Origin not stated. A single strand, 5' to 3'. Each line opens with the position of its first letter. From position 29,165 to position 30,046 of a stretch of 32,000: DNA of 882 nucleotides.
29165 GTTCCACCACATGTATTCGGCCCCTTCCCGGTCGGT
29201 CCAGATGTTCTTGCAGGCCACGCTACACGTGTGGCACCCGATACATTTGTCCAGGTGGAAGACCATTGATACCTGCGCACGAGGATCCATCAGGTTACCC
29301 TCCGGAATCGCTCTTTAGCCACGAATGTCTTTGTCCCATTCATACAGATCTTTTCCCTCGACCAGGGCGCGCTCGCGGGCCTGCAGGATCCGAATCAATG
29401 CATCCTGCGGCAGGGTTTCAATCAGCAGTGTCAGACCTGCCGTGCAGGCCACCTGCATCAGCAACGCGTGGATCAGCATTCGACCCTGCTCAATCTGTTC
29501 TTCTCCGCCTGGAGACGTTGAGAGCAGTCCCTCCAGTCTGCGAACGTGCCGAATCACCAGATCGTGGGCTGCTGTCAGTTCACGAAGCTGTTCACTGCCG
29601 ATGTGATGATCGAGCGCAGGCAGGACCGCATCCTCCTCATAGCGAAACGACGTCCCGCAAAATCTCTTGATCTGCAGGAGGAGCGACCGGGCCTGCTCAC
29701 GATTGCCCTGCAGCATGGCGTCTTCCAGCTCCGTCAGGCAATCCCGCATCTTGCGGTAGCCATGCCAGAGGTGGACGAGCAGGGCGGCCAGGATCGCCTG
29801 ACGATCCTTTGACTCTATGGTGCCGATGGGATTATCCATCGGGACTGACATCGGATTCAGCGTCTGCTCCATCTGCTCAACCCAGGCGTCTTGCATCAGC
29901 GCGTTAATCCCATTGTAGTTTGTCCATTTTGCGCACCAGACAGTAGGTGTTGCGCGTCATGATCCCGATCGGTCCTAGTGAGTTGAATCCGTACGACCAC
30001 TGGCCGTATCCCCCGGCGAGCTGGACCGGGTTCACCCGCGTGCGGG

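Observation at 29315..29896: Extra 193-aa ORF wedged between narG and narH, possibly hemerythrin-like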

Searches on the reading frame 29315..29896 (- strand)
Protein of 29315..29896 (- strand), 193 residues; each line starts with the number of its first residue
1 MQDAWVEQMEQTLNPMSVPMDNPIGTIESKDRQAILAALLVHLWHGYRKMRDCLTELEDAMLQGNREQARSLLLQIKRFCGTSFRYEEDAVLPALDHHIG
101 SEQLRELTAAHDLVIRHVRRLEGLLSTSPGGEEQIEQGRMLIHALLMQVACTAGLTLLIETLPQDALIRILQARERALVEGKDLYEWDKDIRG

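Call 3: search_protein_families(library=pfam, proteins=[window:29315-29896:-], max_evalue=1)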
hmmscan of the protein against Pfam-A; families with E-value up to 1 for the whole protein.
window:29315-29896:- (193 aa): 1 family
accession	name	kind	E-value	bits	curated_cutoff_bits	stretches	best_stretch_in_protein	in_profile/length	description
PF01814.28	Hemerythrin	-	4.4e-05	24.4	25.3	1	48-137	11-103/127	Hemerythrin HHE cation binding domain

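Call 4: search_protein_families(library=ncbifam, proteins=[window:29315-29896:-], max_evalue=1)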
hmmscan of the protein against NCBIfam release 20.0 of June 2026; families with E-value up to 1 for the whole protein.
window:29315-29896:- (193 aa): 1 family
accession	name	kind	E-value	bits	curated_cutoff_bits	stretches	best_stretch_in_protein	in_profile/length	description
NF033749.1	bact_hemeryth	subfamily_domain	0.14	12.3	84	1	48-123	20-92/129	bacteriohemerythrin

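Call 5: search_solved_structures(query=window:29315-29896:-, max_evalue=10, show_alignments=3)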
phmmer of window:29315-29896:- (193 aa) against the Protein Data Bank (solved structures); distinct sequences matched with E-value up to 10: 0.
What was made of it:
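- Tried and rejected: Single-sequence search of PDB chains with X found nothing (call 5).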

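Call 6: find_homologous_proteins(query=window:29315-29896:-, max_evalue=0.001)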
Query window:29315-29896:- (193 aa): 9 proteins with E <= 0.001 among 849 candidates.
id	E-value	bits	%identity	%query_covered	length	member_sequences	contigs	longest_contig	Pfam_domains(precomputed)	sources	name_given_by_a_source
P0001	6.4e-122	422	100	100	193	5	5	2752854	-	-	-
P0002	2.9e-112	391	93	100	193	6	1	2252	PF01814.29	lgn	-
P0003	3.0e-110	384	92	100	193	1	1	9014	-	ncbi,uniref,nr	ncbi:MAG: hypothetical protein K8G79_07295 [bacterium]|uniref:Hemerythrin-like domain-containing pro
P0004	7.4e-101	354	85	100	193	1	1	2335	-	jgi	jgi:hypothetical protein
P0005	2.7e-98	345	83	100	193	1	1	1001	-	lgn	-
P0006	1.7e-90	320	78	100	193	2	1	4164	PF01814.29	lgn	-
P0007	3.1e-78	280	70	100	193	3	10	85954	PF01814.29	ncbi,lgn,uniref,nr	ncbi:hypothetical protein MELA_02382 [Candidatus Methylomirabilis lanthanidiphila]|uniref:Hemerythri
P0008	6.2e-72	259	67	99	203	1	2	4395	PF01814.29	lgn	-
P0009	7.2e-33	132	76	44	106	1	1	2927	-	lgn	-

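Call 13: find_encoding_contigs(protein=P0007, flank=8000, max_places=3)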
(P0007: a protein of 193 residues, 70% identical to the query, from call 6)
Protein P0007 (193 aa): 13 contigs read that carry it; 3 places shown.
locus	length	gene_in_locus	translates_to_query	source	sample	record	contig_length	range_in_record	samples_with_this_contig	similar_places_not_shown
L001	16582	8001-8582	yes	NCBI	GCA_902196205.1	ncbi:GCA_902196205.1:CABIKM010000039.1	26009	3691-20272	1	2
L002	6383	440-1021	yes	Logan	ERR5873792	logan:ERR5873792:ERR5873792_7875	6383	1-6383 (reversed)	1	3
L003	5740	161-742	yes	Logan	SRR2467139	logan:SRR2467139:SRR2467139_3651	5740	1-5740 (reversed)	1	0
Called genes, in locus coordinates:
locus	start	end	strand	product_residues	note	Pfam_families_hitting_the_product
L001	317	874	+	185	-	PF00116:COX2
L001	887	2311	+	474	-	PF00115:COX1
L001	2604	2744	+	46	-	-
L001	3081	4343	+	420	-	PF13442:Cytochrome_CBB3, PF00034:Cytochrom_C, PF13442:Cytochrome_CBB3 (weak)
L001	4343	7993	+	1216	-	PF00384:Molybdopterin, PF28599:NarG_dom_V, PF01568:Molydop_binding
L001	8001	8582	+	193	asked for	PF01814:Hemerythrin (weak)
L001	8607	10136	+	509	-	PF12838:Fer4_7 (faint), PF13247:Fer4_11, PF13237:Fer4_10, PF14711:Nitr_red_bet_C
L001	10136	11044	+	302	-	PF02613:Nitrate_red_del (weak)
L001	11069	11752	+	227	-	PF02665:Nitrate_red_gam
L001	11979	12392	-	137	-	-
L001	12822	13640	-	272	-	-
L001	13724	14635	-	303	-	-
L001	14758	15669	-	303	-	-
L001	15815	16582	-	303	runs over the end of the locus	-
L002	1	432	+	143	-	?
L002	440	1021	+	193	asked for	PF01814:Hemerythrin (weak)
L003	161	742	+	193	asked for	PF01814:Hemerythrin (weak)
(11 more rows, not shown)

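Call 23: search_protein_representatives(alignment_id=A2)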
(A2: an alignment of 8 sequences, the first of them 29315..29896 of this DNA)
Query: 8 sequences, 193 profile positions. Proteins with E-value up to 0.001 (for the whole library): 106; up to 1e-10: 45; up to 1e-30: 3. The best 106 are listed.
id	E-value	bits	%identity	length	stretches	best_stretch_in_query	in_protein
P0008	1.6e-103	360.6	-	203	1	2-193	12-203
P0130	1.0e-52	194.8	-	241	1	2-190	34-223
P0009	2.1e-34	135.1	-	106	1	1-84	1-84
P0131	6.0e-23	97.7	-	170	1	46-192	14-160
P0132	1.6e-22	96.3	-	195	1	47-192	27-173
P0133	2.0e-20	89.5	-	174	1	47-192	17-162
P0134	2.4e-20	89.3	-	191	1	40-190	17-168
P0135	4.4e-19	85.1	-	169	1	47-192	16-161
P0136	1.2e-18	83.7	-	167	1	47-193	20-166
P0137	4.1e-18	81.9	-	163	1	45-193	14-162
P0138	2.0e-17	79.8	-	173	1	45-192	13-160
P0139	2.6e-17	79.3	-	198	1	46-191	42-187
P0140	4.1e-17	78.7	-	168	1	47-193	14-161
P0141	3.0e-16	75.9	-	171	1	57-188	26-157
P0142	7.0e-16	74.7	-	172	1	46-192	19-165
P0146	5.8e-15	71.7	-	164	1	41-192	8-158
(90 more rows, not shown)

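Call 24: predict_structure(alignment_id=A2)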
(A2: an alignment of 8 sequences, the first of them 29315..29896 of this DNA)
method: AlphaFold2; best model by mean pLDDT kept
length: 193 residues; sequences in the alignment: 8
mean_pLDDT: 78.0   pTM: 0.74
mean pLDDT of the five models: 78.0, 77.0, 76.5, 75.6, 72.6
residues with pLDDT >= 90: 29; 70-90: 121; 50-70: 33; < 50: 10
segments of 3 or more residues with pLDDT < 50: 1-5, 190-193
pLDDT, mean of each block of 10 residues (from residue 1): 50 56 63 77 79 92 89 87 81 86 85 88 79 86 88 77 87 80 62 44
secondary structure, 60 per line:
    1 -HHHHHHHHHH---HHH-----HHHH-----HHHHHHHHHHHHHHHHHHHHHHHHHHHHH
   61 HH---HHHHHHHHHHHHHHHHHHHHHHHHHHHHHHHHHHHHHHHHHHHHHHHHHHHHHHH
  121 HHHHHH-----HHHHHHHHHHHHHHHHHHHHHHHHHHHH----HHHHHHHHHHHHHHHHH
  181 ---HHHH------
elements in order: H2-11 H23-26 H32-62 H66-126 H132-159 H164-180 H184-187

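Call 27: fold_search(model_id=the predicted structure, library=pdb)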
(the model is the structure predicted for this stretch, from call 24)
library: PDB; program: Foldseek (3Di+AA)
matches with E <= 10: 611; with E <= 0.001: 0
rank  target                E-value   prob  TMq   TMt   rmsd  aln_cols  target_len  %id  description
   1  8tn1_A                9.4e-02  0.92  0.31  0.38  10.0       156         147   17  De novo designed protein binds poly ADP ribose polymerase inhibitors (PARPi) - apo (released 2024-04-24)
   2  5l0i                  1.8e-01  0.51  0.23  0.24  10.8       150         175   13  Human metavinculin MVt R975W cardiomyopathy-associated mutant (residues 959-1134) (released 2016-08-31)
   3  9min_I                2.7e-01  0.93  0.38  0.51   5.6       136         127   15  Structure of a designed minibinder to NYESO1-A*02:01 (released 2025-08-06)
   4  9n0k_A                2.8e-01  0.60  0.24  0.34  10.8       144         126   11  Crystal structure of KABLE triple mutant (Ile12Phe, Lys14Pro, Leu20Trp) (released 2025-08-20)
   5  3cax                  3.1e-01  0.99  0.52  0.31   4.9       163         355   12  Crystal structure of uncharacterized protein PF0695 (released 2008-03-18)
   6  9min_D                3.2e-01  0.51  0.28  0.35   6.9       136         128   15  Structure of a designed minibinder to NYESO1-A*02:01 (released 2025-08-06)
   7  6pw8_A                3.9e-01  0.99  0.43  0.63   7.5       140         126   16  Hydrocarbon-Stapled Paxillin Peptide Bound to the Focal Adhesion Targeting (FAT) Domain of the Focal Adhesion Kinase ( (released 2020-07-22)
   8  9dm3_MODEL_1_A        3.9e-01  0.94  0.39  0.53   8.5       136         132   16  De novo design of proteins that bind naphthalenediimides, powerful photooxidants with tunable photophysical pr (released 2025-03-05)
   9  6w6x_A                4.1e-01  0.99  0.45  0.64   5.3       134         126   12  Crystal Structure of ABLE Apo-protein (released 2020-08-26)
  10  7xge_A                4.3e-01  0.47  0.32  0.35  13.5       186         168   16  Crystal structure of MCL-1 in complex with computationally designed inhibitor protein (released 2022-07-20)
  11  6hu9_c                4.5e-01  0.89  0.33  0.25   5.6       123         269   15  III2-IV2 mitochondrial respiratory supercomplex from S. cerevisiae (released 2018-12-26)
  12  5l0d_A                4.5e-01  0.38  0.25  0.27  10.0       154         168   13  Human Metavinculin(residues 959-1130) in complex with PIP2 (released 2016-08-31)
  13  6x8n_A                4.7e-01  0.97  0.41  0.59   6.8       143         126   12  Crystal Structure of H49A ABLE mutant (released 2020-08-26)
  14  7zw4_A                4.7e-01  0.95  0.43  0.30   8.0       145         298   13  Crystal structure of Talin R7R8 domains with Caskin-2 LD-peptide (released 2023-05-31)
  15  5l0d_D                4.7e-01  0.25  0.24  0.26  11.8       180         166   12  Human Metavinculin(residues 959-1130) in complex with PIP2 (released 2016-08-31)
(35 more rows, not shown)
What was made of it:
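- Tried and rejected: It gave pLDDT 78 and fused helices 2 and 3 into one 61-residue helix, and its Foldseek matches were generic bundles (calls 24, 27).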

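Call 31: find_encoding_contigs(protein=P0130, flank=8000, max_places=3)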
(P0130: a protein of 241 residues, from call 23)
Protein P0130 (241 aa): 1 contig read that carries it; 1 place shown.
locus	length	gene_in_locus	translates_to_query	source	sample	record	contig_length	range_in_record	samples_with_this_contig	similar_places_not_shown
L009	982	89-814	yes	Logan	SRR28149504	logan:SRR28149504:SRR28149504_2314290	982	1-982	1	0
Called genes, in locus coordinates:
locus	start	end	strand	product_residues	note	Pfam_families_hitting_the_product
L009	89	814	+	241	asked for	PF01814:Hemerythrin (weak)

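Call 34: find_encoding_contigs(protein=P0131, flank=6000, max_places=3)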
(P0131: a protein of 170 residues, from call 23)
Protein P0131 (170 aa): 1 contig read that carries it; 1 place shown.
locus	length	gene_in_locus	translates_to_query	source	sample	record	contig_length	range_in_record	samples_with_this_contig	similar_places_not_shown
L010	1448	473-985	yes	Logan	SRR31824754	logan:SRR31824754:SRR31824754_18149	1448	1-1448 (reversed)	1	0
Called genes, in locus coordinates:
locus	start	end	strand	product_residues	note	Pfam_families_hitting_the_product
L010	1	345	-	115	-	?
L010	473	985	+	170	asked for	PF01814:Hemerythrin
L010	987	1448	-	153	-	?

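Call 35: find_encoding_contigs(protein=P0133, flank=6000, max_places=3)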
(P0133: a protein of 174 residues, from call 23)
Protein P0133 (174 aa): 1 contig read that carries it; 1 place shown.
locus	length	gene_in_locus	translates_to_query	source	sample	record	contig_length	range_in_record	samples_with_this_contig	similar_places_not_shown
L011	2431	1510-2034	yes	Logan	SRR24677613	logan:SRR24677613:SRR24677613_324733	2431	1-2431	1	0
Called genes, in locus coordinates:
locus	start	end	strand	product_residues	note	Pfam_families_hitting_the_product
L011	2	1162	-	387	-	?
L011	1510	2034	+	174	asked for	PF01814:Hemerythrin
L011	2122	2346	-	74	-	PF08984:DUF1858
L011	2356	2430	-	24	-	?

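Call 36: find_encoding_contigs(protein=P0135, flank=6000, max_places=3)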
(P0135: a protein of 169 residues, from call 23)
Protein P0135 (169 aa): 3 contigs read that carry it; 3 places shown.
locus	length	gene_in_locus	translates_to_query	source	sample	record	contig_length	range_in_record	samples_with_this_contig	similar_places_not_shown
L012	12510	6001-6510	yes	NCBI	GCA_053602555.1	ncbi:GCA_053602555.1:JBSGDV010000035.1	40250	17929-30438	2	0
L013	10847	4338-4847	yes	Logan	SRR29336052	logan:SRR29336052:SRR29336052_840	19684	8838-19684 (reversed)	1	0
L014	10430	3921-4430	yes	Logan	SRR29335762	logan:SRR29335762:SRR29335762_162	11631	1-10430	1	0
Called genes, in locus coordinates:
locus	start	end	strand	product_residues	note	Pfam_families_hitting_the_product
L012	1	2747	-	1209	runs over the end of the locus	PF00384:Molybdopterin, PF28599:NarG_dom_V, PF01568:Molydop_binding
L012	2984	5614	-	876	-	PF13473:Cupredoxin_1 (faint), PF07732:Cu-oxidase_3, PF07731:Cu-oxidase_2 (weak)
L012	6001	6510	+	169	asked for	PF01814:Hemerythrin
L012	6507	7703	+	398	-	PF07690:MFS_1, PF12832:MFS_1_like (faint)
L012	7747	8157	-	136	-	PF01814:Hemerythrin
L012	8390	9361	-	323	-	PF00881:Nitroreductase (faint)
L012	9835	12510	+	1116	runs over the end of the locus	PF00082:Peptidase_S8, PF02225:PA, PF06280:fn3_5 (weak), PF17766:fn3_6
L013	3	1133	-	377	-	?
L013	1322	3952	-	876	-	PF13473:Cupredoxin_1 (faint), PF07732:Cu-oxidase_3, PF07731:Cu-oxidase_2 (weak)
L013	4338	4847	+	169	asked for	PF01814:Hemerythrin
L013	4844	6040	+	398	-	PF01306:LacY_symp (faint), PF07690:MFS_1, PF12832:MFS_1_like (faint), PF07690:MFS_1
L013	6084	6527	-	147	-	PF01814:Hemerythrin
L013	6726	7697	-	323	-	PF00881:Nitroreductase (faint)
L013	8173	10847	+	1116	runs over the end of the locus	PF00082:Peptidase_S8, PF02225:PA, PF06280:fn3_5 (weak), PF17766:fn3_6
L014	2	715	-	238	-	?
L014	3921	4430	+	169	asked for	PF01814:Hemerythrin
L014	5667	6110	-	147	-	PF01814:Hemerythrin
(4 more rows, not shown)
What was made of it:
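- P0135 lies 3.3 kb from a divergently oriented narG and directly upstream of an MFS gene (call 36).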

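Call 38: find_related_loci(query=A4, collection=genome_contigs, flank=8000)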
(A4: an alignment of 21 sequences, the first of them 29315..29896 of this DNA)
Query A4 (193 aa) in genome_contigs; peptide patterns used: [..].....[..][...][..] (x = any residue, [..] = any of these).
175 stretches matched a pattern; 128 encode a relative of the query (tblastn E <= 1e-3); the best 80 are kept; 80 distinct loci.
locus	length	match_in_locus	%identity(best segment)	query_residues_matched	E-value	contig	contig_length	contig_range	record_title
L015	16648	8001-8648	48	2-192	8e-61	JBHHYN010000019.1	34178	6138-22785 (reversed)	MAG: Gammaproteobacteria bacterium isolate Maj_2_bin.47 NODE_469_length_34178_cov_9.962137, whole genome shotgun sequenc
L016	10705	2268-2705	38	47-192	6e-27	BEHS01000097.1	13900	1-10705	Bacterium HR16 DNA, contig: NODE_1258_97, isolate: HRbin16, whole genome shotgun sequence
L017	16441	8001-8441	37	47-193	4e-24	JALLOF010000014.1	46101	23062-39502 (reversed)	Nitrospinae bacterium AH_259_B05_G02_I21 NODE_14_length_46101_cov_154.89, whole genome shotgun sequence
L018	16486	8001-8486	33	32-192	2e-23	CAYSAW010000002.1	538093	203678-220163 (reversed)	MAG TPA_asm: uncultured bacterium isolate binchicken_co30_76 genome assembly, contig: NODE_9_length_538093_cov_22.601694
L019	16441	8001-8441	36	47-193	3e-23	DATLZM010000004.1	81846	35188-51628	MAG TPA_asm: Actinomycetota bacterium isolate SMAG_U13298 k141_39852, whole genome shotgun sequence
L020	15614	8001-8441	35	47-193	9e-23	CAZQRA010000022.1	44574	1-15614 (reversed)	MAG TPA_asm: uncultured Gaiellales bacterium isolate binchicken_co30_14 genome assembly, contig: NODE_793_length_44574_c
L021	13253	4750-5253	35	25-192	1e-22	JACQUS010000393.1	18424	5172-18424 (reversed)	MAG: Chloroflexi bacterium isolate NC_groundwater_1443_Ag_S-0.65um_71_33 S_p65_S5_coassembly_k141_3595795, whole genome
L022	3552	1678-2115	35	47-192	1e-22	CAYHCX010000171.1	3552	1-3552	MAG TPA_asm: uncultured Acidobacterium sp. isolate ERP119702_co1_188 genome assembly, contig: NODE_43970_length_3552_cov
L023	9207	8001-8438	36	47-192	2e-22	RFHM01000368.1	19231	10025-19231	MAG: Acidobacteria bacterium isolate J050 k99_1025177, whole genome shotgun sequence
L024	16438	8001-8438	36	47-192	2e-22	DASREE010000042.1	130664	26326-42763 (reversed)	MAG TPA_asm: Gaiellaceae bacterium isolate SMAG_U9998 k141_260426, whole genome shotgun sequence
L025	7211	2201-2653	34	42-192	8e-22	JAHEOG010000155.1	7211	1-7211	MAG: Gammaproteobacteria bacterium isolate BinSanityLC-kmean-bin_55-bin_0-refined_6 c_000008430447, whole genome shotgun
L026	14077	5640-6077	34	47-192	9e-22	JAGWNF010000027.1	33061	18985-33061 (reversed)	MAG: Alphaproteobacteria bacterium isolate REEB225 contig-150_2023, whole genome shotgun sequence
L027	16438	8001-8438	35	47-192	2e-21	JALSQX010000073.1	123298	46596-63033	MAG: Blastocatellia bacterium isolate 356-308_maxbin2_scaf2bin.121 356-308_scaffold_64_c1, whole genome shotgun sequence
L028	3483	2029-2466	36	47-192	4e-21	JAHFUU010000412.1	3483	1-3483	MAG: Microthrixaceae bacterium isolate nzgw87 NODE_77533_length_3484_cov_2.580137, whole genome shotgun sequence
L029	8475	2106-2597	32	30-192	5e-21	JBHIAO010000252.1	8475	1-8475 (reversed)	MAG: Anaerolineae bacterium isolate K_2_bin.73 NODE_4946_length_8475_cov_9.585629, whole genome shotgun sequence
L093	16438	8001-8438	33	47-193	8e-14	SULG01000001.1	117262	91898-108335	MAG: Candidatus Jettenia ecosi isolate J2 contig00011, whole genome shotgun sequence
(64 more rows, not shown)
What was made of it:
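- Tried and rejected: A 21-sequence alignment worked (call 38).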

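Call 41: search_protein_families(library=pfam, proteins=[P0130, P0007], max_evalue=1)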
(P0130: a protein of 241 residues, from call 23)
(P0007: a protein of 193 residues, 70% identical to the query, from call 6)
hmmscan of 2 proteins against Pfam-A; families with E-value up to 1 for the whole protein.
P0130 (241 aa): 3 families
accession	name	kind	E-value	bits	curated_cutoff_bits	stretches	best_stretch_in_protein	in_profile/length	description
PF01814.28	Hemerythrin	-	7.7e-06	26.8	25.3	1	81-182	11-116/127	Hemerythrin HHE cation binding domain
PF11836.14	Phage_TAC_11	-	0.044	14.3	27.8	1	125-175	22-72/96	Phage tail tube protein, GTA-gp10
PF04253.20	TFR_dimer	-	0.083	13.3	27.1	1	84-112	84-112/121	Transferrin receptor-like dimerisation domain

P0007 (193 aa): 4 families
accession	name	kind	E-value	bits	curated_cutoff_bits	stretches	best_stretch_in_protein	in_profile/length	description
PF01814.28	Hemerythrin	-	3e-06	28.2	25.3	1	48-149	11-116/127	Hemerythrin HHE cation binding domain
PF05227.19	CHASE3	-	0.013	15.9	28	1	103-148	40-85/138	CHASE3 domain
PF22888.1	FIMAH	-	0.073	14.1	24.8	0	111-137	41-66/81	FIMAH domain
PF13432.12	TPR_16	-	0.11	13.4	32.7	0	55-77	2-24/65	Tetratricopeptide repeat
